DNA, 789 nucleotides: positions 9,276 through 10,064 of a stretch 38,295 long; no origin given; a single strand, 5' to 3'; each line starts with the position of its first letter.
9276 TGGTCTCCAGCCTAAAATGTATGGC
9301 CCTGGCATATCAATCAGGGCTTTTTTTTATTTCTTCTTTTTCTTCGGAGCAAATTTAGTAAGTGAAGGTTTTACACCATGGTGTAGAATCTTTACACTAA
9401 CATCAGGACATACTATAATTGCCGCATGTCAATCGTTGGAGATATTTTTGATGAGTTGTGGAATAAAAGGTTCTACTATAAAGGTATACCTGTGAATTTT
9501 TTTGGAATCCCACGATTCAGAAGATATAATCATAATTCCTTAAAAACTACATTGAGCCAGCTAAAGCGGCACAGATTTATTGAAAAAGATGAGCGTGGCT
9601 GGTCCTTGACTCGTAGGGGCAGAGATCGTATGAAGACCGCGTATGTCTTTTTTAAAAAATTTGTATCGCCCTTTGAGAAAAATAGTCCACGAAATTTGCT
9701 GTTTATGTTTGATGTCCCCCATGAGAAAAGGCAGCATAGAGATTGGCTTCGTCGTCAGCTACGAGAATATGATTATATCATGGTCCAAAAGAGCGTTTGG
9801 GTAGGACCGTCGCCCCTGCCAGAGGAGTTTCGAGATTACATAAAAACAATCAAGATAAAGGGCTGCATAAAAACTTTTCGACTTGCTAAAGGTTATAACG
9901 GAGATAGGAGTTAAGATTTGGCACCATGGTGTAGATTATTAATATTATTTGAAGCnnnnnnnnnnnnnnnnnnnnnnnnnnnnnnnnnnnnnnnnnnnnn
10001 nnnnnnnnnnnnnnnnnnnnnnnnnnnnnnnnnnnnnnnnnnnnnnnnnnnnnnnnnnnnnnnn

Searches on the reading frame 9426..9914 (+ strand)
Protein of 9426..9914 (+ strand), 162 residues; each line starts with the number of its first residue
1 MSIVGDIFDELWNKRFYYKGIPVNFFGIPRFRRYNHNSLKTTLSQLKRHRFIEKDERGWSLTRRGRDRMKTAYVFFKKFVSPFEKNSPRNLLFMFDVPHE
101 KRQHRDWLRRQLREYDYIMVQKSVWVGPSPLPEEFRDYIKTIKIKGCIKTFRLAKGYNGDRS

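Call 30: search_protein_families(library=pfam, proteins=[window:9426-9914:+], max_evalue=0.00001)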
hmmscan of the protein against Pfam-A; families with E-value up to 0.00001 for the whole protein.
window:9426-9914:+ (162 aa): 2 families
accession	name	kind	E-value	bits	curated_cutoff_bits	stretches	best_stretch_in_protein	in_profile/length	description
PF20803.2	PaaX_M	-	3.7e-15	56.2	24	1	92-154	10-72/83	PaaX protein central Cas2-like domain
PF09827.14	CRISPR_Cas2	-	6.8e-06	26.6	23.8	0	92-143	4-51/74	CRISPR associated protein Cas2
